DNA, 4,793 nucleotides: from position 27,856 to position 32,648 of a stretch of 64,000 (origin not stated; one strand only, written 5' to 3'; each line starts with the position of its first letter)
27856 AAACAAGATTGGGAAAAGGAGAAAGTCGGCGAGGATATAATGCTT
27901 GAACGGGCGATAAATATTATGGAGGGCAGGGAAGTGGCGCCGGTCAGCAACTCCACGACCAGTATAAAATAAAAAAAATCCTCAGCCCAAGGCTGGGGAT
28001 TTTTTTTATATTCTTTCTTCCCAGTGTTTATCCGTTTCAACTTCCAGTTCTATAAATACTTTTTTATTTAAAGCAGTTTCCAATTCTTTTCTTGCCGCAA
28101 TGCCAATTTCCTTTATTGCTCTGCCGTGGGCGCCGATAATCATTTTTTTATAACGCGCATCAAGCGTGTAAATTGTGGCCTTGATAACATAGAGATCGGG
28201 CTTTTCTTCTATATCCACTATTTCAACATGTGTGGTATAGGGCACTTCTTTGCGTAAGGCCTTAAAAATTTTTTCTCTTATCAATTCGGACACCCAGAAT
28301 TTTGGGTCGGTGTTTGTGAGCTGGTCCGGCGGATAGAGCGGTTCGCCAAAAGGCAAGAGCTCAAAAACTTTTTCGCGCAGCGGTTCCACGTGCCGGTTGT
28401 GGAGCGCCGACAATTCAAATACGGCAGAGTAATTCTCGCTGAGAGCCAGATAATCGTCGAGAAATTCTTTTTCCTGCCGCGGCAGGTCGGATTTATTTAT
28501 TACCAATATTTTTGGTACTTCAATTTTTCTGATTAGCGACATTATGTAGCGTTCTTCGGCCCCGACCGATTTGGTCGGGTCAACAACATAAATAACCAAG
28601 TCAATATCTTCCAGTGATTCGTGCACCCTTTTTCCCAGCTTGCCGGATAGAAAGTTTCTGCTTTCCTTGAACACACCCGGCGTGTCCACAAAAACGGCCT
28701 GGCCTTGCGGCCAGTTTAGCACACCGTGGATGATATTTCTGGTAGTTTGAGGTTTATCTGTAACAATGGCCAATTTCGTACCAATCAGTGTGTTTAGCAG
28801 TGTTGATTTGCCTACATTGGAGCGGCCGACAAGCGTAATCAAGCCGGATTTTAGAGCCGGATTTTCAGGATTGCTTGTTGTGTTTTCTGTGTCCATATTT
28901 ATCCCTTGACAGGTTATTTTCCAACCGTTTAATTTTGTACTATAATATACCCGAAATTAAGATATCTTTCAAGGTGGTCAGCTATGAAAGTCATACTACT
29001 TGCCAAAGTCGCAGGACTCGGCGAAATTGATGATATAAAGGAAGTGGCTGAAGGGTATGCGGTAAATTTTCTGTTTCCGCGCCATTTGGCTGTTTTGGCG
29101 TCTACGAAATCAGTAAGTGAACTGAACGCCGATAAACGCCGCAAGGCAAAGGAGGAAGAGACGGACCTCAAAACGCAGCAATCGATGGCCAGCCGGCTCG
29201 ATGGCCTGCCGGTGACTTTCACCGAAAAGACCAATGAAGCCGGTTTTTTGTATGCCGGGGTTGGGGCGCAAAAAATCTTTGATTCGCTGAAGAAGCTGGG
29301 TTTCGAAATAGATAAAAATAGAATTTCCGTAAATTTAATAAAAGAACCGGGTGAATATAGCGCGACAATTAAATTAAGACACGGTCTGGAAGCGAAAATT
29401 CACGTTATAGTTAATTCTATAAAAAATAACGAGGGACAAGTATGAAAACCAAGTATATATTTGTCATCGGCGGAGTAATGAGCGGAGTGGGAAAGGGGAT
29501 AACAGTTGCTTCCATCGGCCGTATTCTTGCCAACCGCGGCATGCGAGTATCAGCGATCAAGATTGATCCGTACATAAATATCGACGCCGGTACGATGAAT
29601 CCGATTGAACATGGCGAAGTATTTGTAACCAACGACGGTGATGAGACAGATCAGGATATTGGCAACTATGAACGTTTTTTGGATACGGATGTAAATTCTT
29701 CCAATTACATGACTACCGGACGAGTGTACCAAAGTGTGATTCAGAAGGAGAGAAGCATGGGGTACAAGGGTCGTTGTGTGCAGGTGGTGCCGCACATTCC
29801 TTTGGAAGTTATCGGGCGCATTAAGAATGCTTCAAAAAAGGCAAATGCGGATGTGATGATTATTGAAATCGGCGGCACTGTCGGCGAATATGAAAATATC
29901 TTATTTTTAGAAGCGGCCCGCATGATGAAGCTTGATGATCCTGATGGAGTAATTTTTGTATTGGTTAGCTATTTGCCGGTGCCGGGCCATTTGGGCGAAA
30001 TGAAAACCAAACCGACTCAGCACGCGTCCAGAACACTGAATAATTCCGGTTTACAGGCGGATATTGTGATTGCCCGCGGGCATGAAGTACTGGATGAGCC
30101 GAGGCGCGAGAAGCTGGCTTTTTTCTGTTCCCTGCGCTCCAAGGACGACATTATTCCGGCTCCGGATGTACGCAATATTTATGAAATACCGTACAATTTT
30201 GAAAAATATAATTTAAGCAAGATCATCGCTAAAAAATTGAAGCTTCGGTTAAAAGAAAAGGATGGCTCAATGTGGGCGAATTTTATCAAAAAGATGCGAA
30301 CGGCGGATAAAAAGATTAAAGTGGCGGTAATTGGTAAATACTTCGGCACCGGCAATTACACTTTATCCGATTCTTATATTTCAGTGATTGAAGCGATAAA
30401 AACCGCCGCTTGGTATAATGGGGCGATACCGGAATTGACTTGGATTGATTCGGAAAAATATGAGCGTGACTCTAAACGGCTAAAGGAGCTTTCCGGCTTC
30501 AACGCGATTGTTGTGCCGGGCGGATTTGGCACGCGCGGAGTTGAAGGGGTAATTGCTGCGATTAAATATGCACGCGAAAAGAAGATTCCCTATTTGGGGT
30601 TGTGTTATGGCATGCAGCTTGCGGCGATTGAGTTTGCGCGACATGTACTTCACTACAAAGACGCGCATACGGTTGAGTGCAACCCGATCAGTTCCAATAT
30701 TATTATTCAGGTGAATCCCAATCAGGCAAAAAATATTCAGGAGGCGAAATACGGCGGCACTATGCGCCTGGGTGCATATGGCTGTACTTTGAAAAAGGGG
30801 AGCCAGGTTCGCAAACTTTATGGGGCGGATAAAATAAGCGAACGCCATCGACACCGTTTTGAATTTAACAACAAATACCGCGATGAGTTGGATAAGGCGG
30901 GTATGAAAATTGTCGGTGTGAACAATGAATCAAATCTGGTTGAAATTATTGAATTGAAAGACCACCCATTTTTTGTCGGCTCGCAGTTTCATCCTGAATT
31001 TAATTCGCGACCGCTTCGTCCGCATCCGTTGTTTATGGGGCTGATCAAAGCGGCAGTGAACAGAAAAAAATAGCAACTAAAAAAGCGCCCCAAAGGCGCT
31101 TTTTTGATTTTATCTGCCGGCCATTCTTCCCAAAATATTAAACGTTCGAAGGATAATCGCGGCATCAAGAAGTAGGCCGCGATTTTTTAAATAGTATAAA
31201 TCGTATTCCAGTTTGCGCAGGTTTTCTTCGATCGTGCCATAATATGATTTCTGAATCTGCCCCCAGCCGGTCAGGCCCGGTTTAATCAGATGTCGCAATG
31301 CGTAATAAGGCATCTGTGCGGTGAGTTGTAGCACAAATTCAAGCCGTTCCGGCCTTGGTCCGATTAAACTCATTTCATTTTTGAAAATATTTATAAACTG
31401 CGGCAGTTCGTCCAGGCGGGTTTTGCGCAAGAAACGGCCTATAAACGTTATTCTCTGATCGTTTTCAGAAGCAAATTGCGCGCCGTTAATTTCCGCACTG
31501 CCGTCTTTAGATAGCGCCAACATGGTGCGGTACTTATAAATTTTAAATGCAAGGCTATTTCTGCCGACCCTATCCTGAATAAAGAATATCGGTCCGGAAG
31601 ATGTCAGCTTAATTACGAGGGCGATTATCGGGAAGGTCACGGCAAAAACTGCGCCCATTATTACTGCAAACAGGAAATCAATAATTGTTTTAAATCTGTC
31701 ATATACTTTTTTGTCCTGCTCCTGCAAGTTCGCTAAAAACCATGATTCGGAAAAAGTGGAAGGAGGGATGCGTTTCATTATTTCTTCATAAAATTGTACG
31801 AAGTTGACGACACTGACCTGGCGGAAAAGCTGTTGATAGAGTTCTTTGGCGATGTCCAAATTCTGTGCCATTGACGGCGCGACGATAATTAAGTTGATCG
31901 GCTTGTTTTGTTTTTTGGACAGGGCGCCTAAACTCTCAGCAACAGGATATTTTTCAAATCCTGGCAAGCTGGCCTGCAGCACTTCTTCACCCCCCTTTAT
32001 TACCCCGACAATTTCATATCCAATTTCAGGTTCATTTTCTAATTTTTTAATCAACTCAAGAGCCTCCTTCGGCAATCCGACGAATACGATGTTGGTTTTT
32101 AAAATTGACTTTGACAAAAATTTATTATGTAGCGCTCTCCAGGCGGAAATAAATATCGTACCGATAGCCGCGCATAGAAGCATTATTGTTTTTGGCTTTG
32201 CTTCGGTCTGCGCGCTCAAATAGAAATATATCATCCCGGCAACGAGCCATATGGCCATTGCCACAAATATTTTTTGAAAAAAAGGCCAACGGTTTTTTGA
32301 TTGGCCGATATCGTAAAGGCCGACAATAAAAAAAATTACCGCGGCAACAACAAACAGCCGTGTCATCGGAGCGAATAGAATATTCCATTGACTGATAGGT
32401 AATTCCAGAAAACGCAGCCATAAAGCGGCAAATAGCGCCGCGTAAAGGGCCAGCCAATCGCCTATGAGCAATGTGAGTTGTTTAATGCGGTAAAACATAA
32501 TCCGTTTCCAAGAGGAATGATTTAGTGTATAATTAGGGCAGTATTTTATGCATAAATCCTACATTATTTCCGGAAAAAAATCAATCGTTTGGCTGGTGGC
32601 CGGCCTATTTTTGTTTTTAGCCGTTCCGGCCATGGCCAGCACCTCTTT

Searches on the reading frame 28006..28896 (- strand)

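Call 36: search_protein_families(library=pfam, proteins=[window:28006-28896:-], max_evalue=0.0001)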
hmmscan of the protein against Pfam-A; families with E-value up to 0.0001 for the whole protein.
window:28006-28896:- (296 aa): 9 families
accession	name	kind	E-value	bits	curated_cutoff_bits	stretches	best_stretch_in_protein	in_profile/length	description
PF01926.29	MMR_HSR1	-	5.3e-26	91.4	21.9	1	20-135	2-113/113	50S ribosome-binding GTPase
PF07650.23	KH_2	-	6.3e-13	48.8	22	1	217-292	1-77/78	KH domain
PF02421.24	FeoB_N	-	1.5e-12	47.8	27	1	20-176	3-155/156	Ferrous iron transport protein B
PF00009.33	GTP_EFTU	-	3.3e-11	43.6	26.5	1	52-182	56-187/188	Elongation factor Tu GTP binding domain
PF03193.22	RsgA_GTPase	-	1.1e-09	38.8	30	1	13-75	102-168/174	RsgA GTPase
PF04548.22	AIG1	-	3.4e-09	36.8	27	1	20-156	3-144/212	AIG1 family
PF00350.29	Dynamin_N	-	1.8e-08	35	27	0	20-56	1-36/168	Dynamin family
PF10662.15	PduV-EutP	-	1.2e-05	25.6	21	1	20-175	4-139/143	Ethanolamine utilisation - propanediol utilisation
PF00071.28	Ras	-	9.3e-05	22.5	21.6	0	100-176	76-155/162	Ras family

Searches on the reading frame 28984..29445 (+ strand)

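Call 36: search_protein_families(library=pfam, proteins=[window:28984-29445:+], max_evalue=0.0001)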
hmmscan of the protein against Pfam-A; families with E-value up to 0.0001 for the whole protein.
window:28984-29445:+ (153 aa): 2 families
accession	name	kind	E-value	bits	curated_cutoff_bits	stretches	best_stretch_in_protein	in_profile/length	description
PF01281.25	Ribosomal_L9_N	-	3.6e-17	62.1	20.7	1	1-46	1-46/47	Ribosomal protein L9, N-terminal domain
PF03948.19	Ribosomal_L9_C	-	3.4e-16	59.9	23.2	1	65-144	3-85/86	Ribosomal protein L9, C-terminal domain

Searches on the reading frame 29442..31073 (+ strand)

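Call 7: search_protein_families(library=pfam, proteins=[window:29442-31073:+], max_evalue=0.00001)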
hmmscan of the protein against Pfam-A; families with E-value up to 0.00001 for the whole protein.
window:29442-31073:+ (543 aa): 4 families
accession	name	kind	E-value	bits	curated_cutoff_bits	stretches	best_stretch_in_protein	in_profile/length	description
PF06418.20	CTP_synth_N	-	3.9e-102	341.6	26.1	1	4-268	1-265/265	CTP synthase N-terminus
PF00117.34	GATase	-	6.2e-38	130.8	22.8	1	308-536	2-189/190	Glutamine amidotransferase class-I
PF07722.19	Peptidase_C26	-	1.2e-06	28.9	20.5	1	372-519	96-219/219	Peptidase C26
PF01656.29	CbiA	-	1.8e-06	28.4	25.4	1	9-146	3-54/125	CobQ/CobB/MinD/ParA nucleotide binding domain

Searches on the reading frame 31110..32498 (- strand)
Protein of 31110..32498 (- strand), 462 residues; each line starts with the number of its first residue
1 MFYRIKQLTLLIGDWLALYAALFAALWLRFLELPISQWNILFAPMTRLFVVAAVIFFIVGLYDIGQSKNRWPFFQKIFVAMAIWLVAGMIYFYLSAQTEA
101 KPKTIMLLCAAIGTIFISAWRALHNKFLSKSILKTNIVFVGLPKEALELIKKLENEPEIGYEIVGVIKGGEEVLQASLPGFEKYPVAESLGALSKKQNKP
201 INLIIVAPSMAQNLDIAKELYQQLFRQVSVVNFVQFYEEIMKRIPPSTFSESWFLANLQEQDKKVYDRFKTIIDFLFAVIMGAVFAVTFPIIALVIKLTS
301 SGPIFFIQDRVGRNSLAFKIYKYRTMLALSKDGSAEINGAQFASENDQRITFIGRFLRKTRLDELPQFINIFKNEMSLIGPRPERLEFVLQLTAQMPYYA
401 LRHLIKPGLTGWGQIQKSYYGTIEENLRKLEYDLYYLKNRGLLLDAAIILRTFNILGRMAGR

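Call 8: search_protein_families(library=pfam, proteins=[window:31110-32498:-], max_evalue=0.00001)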
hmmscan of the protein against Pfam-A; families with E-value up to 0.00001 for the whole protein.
window:31110-32498:- (462 aa): 1 family
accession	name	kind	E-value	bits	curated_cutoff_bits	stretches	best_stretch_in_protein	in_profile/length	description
PF02397.22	Bac_transf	-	1.4e-56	191.3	27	1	270-454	1-175/179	Bacterial sugar transferase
